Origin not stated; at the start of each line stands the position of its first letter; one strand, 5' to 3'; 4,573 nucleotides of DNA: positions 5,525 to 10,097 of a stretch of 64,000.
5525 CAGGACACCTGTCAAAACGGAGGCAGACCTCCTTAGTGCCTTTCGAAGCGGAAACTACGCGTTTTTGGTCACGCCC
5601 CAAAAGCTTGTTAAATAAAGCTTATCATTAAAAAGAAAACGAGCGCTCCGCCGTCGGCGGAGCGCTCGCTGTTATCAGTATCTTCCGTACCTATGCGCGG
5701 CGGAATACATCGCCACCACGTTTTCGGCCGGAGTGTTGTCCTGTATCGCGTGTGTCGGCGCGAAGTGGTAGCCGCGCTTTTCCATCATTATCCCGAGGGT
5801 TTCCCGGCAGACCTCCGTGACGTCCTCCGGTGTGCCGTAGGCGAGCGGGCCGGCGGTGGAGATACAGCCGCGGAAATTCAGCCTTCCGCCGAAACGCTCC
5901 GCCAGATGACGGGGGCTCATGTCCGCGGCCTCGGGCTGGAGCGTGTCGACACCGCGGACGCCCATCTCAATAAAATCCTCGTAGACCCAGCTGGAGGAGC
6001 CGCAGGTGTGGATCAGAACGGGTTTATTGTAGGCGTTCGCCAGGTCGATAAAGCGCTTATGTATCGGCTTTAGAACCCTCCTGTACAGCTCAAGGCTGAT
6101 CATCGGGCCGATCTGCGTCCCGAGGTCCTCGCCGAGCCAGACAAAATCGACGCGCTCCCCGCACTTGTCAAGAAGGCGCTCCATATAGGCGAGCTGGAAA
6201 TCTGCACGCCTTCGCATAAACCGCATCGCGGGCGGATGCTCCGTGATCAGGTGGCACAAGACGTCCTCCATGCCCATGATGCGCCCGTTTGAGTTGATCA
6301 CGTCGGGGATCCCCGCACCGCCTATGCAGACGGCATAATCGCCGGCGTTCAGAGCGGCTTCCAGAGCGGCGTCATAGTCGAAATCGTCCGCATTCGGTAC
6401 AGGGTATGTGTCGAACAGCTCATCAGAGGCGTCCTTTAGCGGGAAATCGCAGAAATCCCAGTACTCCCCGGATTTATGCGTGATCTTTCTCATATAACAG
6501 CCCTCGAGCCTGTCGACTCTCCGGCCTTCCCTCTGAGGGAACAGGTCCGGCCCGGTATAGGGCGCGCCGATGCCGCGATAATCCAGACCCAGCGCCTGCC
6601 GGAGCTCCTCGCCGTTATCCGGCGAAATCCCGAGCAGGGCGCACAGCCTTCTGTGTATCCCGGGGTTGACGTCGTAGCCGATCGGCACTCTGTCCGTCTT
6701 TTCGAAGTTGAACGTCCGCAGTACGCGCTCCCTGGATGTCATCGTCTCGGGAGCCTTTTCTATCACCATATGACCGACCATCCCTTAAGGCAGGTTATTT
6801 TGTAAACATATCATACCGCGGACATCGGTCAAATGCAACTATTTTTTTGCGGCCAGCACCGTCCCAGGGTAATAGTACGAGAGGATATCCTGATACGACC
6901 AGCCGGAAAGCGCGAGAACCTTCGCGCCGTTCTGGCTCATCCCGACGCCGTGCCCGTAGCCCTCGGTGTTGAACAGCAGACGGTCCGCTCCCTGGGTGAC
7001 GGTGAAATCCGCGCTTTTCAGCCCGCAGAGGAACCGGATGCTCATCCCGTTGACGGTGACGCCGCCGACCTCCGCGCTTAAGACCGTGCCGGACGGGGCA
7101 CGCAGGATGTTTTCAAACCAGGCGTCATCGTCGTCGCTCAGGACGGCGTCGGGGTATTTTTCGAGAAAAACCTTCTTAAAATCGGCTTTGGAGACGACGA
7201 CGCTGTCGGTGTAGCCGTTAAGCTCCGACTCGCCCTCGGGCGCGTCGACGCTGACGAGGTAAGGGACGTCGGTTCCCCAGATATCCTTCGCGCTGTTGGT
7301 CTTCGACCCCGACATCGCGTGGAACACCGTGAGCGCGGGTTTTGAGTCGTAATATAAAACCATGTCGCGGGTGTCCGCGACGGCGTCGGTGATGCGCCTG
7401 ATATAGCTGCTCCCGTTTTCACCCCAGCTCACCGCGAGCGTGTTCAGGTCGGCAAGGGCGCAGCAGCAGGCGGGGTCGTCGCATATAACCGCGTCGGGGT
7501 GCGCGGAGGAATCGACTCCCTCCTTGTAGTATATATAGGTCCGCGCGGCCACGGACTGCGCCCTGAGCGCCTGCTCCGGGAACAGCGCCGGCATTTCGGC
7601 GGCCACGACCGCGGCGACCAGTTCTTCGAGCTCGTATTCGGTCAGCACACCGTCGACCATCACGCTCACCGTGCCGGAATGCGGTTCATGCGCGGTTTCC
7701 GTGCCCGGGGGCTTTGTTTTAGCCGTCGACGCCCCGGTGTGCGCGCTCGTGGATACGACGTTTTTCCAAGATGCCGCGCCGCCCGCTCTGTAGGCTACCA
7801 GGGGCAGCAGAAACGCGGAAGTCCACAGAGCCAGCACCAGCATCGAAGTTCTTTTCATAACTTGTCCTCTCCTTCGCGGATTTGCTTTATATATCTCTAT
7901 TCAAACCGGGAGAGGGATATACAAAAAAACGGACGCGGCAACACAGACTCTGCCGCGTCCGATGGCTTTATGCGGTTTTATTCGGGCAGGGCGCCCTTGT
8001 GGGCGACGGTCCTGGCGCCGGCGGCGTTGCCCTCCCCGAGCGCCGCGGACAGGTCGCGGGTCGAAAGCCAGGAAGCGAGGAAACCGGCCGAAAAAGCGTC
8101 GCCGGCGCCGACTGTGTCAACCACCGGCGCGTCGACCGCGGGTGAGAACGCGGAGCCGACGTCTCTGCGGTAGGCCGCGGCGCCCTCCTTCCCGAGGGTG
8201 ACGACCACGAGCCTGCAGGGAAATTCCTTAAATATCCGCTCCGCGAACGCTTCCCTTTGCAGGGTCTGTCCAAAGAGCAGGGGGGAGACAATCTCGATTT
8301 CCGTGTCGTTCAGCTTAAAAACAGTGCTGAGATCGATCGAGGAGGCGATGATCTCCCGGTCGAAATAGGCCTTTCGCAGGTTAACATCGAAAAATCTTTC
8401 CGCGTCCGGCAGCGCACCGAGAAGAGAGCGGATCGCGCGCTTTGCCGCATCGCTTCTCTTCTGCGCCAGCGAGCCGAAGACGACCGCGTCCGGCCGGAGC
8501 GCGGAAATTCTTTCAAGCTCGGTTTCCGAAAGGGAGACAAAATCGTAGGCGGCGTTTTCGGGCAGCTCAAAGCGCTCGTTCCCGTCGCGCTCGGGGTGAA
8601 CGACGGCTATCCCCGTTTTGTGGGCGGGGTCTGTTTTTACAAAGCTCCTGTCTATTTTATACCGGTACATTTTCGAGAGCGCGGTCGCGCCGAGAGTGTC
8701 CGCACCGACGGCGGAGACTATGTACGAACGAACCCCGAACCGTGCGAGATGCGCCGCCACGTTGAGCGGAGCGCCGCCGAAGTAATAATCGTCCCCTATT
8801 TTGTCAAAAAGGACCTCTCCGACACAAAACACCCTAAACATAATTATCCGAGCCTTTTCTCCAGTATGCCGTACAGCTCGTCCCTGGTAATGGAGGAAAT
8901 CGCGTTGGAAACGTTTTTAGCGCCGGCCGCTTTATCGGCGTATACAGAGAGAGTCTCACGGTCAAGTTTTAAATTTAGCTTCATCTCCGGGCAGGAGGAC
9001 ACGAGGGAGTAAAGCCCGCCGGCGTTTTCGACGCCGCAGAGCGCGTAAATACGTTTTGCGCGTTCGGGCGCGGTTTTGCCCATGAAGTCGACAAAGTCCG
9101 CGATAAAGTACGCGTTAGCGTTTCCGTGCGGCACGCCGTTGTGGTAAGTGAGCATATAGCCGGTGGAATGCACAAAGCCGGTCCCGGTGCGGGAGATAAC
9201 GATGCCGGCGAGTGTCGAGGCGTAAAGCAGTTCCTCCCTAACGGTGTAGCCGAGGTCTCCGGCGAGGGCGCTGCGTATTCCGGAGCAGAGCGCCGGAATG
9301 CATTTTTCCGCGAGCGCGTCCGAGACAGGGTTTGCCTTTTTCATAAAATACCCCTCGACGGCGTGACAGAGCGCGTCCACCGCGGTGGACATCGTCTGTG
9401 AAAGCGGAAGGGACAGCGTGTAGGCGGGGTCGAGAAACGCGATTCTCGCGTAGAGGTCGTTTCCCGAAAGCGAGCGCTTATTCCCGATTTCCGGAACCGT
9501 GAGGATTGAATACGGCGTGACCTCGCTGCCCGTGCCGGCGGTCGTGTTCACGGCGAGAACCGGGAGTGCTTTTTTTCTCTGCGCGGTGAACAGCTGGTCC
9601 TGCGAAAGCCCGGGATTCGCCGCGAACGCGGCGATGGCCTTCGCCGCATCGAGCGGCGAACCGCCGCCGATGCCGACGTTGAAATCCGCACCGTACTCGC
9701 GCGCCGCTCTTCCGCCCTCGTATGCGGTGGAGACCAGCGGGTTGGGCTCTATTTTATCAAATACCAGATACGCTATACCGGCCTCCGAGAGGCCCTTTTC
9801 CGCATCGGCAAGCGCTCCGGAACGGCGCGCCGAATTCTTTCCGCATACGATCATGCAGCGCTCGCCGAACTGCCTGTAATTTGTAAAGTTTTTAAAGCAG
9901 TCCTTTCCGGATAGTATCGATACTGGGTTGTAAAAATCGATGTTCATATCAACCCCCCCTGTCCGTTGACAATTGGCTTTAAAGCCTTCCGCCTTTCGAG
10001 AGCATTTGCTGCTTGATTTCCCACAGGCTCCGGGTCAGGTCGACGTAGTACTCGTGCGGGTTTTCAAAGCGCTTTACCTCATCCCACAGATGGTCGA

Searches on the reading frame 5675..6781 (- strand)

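Call 35: search_protein_families(library=pfam, proteins=[window:5675-6781:-], max_evalue=0.00001)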
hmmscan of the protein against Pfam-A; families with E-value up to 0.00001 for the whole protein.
window:5675-6781:- (368 aa): 1 family
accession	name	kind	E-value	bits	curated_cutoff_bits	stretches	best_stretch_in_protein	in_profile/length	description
PF01208.23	URO-D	-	1.8e-16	60.6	23.9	1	170-365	161-346/346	Uroporphyrinogen decarboxylase (URO-D)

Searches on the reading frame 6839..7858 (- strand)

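Call 35: search_protein_families(library=pfam, proteins=[window:6839-7858:-], max_evalue=0.00001)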
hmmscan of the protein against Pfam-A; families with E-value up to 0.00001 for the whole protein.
window:6839-7858:- (339 aa): 1 family
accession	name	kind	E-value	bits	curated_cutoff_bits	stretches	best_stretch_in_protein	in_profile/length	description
PF08486.15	SpoIID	-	8.5e-18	65.2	23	1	72-170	8-97/97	Stage II sporulation protein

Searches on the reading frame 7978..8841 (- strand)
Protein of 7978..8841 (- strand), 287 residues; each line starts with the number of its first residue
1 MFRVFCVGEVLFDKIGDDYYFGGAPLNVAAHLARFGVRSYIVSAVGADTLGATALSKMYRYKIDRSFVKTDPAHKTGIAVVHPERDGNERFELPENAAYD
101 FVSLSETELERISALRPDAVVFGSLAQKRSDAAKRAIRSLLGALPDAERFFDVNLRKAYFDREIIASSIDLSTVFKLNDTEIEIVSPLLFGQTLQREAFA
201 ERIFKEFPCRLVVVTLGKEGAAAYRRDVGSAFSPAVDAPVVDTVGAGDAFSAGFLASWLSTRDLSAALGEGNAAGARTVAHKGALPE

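Call 35: search_protein_families(library=pfam, proteins=[window:7978-8841:-], max_evalue=0.00001)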
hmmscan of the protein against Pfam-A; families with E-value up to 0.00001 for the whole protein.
window:7978-8841:- (287 aa): 1 family
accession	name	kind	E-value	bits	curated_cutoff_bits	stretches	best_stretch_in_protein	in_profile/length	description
PF00294.29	PfkB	-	6.5e-39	134.5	25.8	1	19-284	33-295/302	pfkB family carbohydrate kinase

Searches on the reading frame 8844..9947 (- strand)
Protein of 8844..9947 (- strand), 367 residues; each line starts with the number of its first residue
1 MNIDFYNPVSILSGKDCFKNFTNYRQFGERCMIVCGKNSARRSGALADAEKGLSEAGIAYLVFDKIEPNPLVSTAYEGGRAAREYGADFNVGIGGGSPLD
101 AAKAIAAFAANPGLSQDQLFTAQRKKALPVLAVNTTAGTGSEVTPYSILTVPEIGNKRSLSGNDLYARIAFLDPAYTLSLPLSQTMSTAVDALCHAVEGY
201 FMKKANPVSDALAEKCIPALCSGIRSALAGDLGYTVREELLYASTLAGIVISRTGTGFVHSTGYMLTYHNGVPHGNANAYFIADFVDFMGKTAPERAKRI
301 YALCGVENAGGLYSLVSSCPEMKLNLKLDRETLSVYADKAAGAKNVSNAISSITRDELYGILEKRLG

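Call 35: search_protein_families(library=pfam, proteins=[window:8844-9947:-], max_evalue=0.00001)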
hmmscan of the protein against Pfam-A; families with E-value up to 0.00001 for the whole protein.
window:8844-9947:- (367 aa): 3 families
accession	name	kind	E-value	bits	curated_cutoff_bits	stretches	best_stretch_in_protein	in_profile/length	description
PF00465.25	Fe-ADH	-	1.6e-43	148.7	31.3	1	8-174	1-168/168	Iron-containing alcohol dehydrogenase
PF25137.1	ADH_Fe_C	-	9.2e-30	104.2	27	1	185-364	1-192/194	Fe-containing alcohol dehydrogenase family, C-terminal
PF13685.12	Fe-ADH_2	-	2.4e-06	28.1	28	1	25-108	17-96/149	Iron-containing alcohol dehydrogenase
